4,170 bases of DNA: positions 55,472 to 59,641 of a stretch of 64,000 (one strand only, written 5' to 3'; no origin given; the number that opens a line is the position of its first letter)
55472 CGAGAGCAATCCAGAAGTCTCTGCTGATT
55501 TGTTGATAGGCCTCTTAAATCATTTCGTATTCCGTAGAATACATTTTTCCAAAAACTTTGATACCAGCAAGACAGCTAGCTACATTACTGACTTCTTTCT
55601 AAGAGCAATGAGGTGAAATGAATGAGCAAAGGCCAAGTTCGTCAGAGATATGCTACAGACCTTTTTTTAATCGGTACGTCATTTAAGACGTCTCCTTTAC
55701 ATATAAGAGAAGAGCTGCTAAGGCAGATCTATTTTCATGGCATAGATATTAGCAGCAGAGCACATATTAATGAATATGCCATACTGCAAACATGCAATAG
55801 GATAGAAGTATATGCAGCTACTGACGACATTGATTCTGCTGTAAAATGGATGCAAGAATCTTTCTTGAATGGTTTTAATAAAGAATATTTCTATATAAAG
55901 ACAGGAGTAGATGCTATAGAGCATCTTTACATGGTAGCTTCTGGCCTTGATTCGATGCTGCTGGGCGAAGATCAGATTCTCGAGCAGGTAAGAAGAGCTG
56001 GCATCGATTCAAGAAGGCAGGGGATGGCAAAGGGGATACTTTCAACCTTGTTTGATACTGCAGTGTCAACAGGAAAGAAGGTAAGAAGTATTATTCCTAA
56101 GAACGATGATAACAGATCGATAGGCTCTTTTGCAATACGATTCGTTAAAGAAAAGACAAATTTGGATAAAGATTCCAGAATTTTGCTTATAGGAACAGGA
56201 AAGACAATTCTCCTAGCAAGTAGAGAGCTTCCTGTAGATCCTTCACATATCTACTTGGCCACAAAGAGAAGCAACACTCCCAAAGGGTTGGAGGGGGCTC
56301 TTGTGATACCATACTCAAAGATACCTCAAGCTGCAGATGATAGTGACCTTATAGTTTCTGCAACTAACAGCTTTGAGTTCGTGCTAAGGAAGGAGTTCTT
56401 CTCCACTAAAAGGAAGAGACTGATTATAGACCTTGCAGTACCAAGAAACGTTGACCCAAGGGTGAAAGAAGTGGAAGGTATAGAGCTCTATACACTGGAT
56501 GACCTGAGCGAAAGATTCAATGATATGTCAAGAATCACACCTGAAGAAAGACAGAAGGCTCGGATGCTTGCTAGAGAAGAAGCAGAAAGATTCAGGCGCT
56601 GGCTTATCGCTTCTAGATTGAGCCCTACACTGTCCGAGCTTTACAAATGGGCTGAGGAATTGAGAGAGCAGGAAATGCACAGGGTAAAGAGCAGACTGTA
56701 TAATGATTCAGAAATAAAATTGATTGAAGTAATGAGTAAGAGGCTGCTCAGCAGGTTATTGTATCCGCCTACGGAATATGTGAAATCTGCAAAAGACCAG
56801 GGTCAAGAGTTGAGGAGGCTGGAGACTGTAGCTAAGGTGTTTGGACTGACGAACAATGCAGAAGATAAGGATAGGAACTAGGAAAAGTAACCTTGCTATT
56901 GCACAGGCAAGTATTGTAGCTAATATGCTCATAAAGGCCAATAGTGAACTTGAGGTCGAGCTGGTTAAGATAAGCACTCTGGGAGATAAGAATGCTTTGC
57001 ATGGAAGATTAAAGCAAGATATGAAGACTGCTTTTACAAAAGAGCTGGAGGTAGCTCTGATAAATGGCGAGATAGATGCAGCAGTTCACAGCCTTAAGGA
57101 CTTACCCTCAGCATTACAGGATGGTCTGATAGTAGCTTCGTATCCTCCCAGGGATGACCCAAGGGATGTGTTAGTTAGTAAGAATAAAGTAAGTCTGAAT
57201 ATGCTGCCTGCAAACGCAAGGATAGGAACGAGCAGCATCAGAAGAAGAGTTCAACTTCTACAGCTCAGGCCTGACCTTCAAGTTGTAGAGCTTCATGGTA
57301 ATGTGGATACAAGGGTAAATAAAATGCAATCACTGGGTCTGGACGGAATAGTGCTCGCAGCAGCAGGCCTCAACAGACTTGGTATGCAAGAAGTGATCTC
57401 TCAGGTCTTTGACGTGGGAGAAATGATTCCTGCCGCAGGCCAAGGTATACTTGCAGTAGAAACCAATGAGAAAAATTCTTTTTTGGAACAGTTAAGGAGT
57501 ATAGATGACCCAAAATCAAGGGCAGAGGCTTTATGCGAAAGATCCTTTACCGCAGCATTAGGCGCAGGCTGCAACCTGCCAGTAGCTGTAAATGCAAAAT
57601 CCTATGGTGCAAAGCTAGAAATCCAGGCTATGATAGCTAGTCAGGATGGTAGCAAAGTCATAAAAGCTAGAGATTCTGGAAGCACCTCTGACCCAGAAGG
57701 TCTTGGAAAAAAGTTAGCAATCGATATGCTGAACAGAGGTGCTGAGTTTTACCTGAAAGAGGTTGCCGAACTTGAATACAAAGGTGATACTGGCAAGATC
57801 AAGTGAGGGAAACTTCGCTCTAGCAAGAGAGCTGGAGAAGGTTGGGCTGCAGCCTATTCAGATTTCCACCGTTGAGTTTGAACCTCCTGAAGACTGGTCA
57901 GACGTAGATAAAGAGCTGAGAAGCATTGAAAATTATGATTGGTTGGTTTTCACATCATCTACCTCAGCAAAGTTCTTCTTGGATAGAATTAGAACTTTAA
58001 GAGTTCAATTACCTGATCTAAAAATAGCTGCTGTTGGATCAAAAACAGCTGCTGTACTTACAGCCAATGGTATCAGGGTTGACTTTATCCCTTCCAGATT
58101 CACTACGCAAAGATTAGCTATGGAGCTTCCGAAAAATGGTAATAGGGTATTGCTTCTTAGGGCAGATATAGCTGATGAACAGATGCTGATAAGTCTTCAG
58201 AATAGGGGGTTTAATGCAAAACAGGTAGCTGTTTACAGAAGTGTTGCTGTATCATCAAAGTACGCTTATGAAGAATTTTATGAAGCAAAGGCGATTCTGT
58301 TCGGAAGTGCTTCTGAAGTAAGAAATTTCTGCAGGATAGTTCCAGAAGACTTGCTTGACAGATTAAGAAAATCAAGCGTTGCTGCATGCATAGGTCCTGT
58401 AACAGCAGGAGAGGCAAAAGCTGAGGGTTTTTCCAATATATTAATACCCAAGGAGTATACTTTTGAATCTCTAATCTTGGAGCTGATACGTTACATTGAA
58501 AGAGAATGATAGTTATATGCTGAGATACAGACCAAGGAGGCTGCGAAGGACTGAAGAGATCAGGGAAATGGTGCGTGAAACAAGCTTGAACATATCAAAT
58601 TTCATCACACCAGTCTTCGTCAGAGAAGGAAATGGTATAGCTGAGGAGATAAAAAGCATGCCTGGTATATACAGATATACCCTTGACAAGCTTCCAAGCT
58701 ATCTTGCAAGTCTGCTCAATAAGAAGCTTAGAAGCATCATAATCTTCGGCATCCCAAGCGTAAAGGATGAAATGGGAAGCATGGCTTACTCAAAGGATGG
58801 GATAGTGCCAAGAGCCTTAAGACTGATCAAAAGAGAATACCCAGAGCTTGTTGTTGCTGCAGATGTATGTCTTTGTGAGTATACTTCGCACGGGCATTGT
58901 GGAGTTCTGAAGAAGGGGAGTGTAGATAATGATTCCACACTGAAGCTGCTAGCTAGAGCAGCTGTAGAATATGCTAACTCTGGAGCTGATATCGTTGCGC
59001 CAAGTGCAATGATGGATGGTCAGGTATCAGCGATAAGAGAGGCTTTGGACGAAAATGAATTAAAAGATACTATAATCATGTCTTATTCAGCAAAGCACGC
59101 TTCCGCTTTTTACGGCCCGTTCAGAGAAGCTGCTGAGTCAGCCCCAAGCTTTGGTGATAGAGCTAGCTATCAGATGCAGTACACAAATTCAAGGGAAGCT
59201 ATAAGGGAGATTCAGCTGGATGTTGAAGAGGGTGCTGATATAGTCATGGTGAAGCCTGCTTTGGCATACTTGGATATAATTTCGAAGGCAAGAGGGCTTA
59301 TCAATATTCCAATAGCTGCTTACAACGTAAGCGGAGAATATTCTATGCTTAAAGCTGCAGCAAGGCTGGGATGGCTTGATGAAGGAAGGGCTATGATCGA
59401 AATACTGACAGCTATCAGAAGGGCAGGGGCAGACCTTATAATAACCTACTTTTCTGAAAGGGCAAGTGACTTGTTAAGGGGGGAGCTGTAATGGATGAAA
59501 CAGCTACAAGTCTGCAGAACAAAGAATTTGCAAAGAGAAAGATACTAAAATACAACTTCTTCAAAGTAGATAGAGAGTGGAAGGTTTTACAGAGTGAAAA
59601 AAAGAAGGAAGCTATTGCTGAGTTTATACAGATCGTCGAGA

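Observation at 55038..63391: Contiguous tetR-hemA-C-D-B-hemQ-hemL-hemE-hemH cluster: a coproporphyrin-type heme pathway in an archaeal genome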

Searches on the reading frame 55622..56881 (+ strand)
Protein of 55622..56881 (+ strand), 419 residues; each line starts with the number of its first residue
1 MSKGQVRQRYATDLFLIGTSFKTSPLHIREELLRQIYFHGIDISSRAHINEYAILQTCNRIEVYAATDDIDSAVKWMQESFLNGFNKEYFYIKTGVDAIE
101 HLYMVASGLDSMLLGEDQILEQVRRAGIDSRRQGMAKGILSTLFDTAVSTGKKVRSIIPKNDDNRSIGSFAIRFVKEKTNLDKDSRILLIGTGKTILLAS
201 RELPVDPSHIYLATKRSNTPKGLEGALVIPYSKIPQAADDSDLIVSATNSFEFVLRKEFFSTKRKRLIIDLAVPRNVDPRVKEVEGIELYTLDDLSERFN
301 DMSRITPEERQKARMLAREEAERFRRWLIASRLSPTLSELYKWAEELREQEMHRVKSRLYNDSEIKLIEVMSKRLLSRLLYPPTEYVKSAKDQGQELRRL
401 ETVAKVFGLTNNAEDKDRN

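Call 3: search_protein_families(library=pfam, proteins=[window:55622-56881:+])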
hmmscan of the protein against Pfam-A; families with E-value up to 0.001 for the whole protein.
window:55622-56881:+ (419 aa): 3 families
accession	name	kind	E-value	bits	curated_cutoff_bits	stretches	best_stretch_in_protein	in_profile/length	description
PF05201.20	GlutR_N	-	2e-35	122.3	27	1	17-156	1-149/151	Glutamyl-tRNAGlu reductase, N-terminal domain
PF01488.26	Shikimate_DH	-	3.9e-18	66.3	24.3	1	178-297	6-137/138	Shikimate / quinate 5-dehydrogenase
PF00745.25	GlutR_dimer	-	1e-17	64.7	22.9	1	312-409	1-99/99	Glutamyl-tRNAGlu reductase, dimerisation domain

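Call 4: search_protein_families(library=ncbifam, proteins=[window:55622-56881:+])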
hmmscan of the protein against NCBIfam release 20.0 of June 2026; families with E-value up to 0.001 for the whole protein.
window:55622-56881:+ (419 aa): 7 families
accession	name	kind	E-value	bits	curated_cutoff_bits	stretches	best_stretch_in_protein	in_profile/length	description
TIGR01035.1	hemA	equivalog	4.9e-75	253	209.55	1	15-409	2-415/416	glutamyl-tRNA reductase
NF000744.0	PRK00045.1-3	equivalog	8.5e-70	235.8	429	1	14-416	3-431/447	glutamyl-tRNA reductase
NF000750.0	PRK00045.3-4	equivalog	7.7e-48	163.5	289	1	42-413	32-417/439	glutamyl-tRNA reductase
NF000752.0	PRK00045.4-2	equivalog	1.8e-33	116.3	381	1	50-416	45-405/412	glutamyl-tRNA reductase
NF010548.0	PRK13940.1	equivalog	7.8e-33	113.9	469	1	20-409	9-410/414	glutamyl-tRNA reductase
NF000751.1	PRK00045.4-1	equivalog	7.6e-22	77.9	478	1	33-201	26-200/426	glutamyl-tRNA reductase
NF001909.0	PRK00676.1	equivalog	1.7e-20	73.3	478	1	16-191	5-181/338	glutamyl-tRNA reductase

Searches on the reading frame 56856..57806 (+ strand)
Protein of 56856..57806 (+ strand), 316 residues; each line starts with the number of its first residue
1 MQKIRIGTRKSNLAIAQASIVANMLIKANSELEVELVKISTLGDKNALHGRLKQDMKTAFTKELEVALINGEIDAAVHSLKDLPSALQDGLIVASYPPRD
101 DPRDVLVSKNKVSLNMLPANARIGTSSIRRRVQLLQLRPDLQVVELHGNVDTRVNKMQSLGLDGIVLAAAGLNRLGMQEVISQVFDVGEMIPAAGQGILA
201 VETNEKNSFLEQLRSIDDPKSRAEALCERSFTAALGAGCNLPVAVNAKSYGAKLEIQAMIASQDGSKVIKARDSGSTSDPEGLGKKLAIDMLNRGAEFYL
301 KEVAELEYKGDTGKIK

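Call 3: search_protein_families(library=pfam, proteins=[window:56856-57806:+])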
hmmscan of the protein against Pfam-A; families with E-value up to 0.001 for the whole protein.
window:56856-57806:+ (316 aa): 2 families
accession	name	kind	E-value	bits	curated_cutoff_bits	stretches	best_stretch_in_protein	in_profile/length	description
PF01379.25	Porphobil_deam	-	3.4e-73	246.1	22.1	1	4-209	1-204/207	Porphobilinogen deaminase, dipyromethane cofactor binding domain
PF03900.20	Porphobil_deamC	-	1.6e-15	57.7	26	1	224-293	3-74/74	Porphobilinogen deaminase, C-terminal domain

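Call 4: search_protein_families(library=ncbifam, proteins=[window:56856-57806:+])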
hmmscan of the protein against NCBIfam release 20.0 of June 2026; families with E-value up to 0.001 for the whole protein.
window:56856-57806:+ (316 aa): 2 families
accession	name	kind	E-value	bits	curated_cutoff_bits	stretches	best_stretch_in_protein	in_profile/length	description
TIGR00212.1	hemC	equivalog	2.3e-96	322.3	164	1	4-294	1-292/293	hydroxymethylbilane synthase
NF002202.0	PRK01066.1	equivalog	1.4e-34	119.5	251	1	3-213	20-225/241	hydroxymethylbilane synthase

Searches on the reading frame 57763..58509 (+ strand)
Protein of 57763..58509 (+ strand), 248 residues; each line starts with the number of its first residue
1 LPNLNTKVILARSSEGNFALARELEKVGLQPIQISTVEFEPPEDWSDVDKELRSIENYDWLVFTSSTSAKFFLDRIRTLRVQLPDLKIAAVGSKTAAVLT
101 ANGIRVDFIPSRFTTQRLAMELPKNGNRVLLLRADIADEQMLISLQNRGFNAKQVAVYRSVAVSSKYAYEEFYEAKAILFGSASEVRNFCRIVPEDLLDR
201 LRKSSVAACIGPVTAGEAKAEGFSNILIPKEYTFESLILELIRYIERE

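Call 3: search_protein_families(library=pfam, proteins=[window:57763-58509:+])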
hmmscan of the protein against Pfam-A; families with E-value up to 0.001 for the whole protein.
window:57763-58509:+ (248 aa): 1 family
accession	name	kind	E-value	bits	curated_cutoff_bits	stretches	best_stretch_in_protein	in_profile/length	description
PF02602.20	HEM4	-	7.2e-54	182.8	27.5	1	20-238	3-230/231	Uroporphyrinogen-III synthase HemD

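Call 4: search_protein_families(library=ncbifam, proteins=[window:57763-58509:+])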
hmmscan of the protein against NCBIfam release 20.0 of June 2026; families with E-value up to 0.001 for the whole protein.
window:57763-58509:+ (248 aa): 16 families
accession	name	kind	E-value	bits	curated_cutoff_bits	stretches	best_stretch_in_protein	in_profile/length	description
NF004593.0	PRK05928.4-2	equivalog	1.9e-30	106.1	275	1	7-247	4-245/247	uroporphyrinogen-III synthase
NF004583.0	PRK05928.1-5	equivalog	1.6e-28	99.8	432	1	50-242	50-246/250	uroporphyrinogen-III synthase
NF004592.0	PRK05928.4-1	equivalog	6.3e-22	78.3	332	1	9-242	4-233/237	uroporphyrinogen-III synthase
NF004587.0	PRK05928.2-5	equivalog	1.1e-20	74.2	246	1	22-245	22-241/245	uroporphyrinogen-III synthase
NF004594.0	PRK05928.4-3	equivalog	3.1e-19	69.3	365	1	7-241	3-229/237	uroporphyrinogen-III synthase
NF004584.0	PRK05928.2-1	equivalog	2e-15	56.9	233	1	25-247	25-267/269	uroporphyrinogen-III synthase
NF005411.0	PRK06975.1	equivalog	5e-14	51.6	414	1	6-227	7-252/660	fused uroporphyrinogen-III synthase HemD/membrane protein HemX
NF004586.0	PRK05928.2-4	equivalog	7.7e-13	48.4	401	1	5-238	2-231/240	uroporphyrinogen-III synthase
NF004395.0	PRK05752.1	equivalog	1.5e-12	47.4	380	1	7-162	5-166/255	uroporphyrinogen-III synthase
NF004585.0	PRK05928.2-2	equivalog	2.8e-09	36.8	241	1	7-226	4-227/255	uroporphyrinogen-III synthase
NF004582.0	PRK05928.1-1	equivalog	1.6e-08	34.4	319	1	9-166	4-166/246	uroporphyrinogen-III synthase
NF005568.0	PRK07239.1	equivalog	5.5e-08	32.1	273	1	78-238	92-268/381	uroporphyrinogen-III synthase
NF004590.0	PRK05928.3-2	equivalog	9.7e-08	31.9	330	1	55-215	31-181/209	uroporphyrinogen-III synthase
NF006454.0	PRK08811.1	equivalog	8.4e-07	28.6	328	1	20-226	33-241/266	uroporphyrinogen-III synthase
NF004591.0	PRK05928.3-6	equivalog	3e-05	23.6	341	1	56-167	48-155/229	uroporphyrinogen-III synthase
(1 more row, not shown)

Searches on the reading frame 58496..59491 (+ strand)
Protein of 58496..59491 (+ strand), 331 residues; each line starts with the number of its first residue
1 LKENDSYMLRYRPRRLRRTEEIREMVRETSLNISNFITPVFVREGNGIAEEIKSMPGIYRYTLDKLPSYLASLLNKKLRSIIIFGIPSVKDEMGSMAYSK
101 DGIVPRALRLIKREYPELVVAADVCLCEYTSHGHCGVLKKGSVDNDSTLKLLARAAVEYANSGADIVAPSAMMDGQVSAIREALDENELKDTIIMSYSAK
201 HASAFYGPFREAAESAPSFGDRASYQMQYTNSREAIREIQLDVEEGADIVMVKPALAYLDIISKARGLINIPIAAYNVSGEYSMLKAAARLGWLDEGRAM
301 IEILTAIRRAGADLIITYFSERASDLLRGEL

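Call 3: search_protein_families(library=pfam, proteins=[window:58496-59491:+])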
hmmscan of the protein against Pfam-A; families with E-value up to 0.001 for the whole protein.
window:58496-59491:+ (331 aa): 1 family
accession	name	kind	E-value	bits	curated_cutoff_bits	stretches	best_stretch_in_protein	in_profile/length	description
PF00490.27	ALAD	-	5.5e-145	482.9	24.6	1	11-324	2-315/317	Delta-aminolevulinic acid dehydratase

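Call 4: search_protein_families(library=ncbifam, proteins=[window:58496-59491:+])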
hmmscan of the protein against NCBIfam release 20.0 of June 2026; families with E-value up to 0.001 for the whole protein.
window:58496-59491:+ (331 aa): 2 families
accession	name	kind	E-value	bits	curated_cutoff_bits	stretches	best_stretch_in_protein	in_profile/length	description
NF006762.1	PRK09283.1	equivalog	2.8e-143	477.1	297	1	9-328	4-325/327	porphobilinogen synthase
NF009923.0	PRK13384.1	equivalog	1.7e-118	395.9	507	1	8-326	6-323/327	porphobilinogen synthase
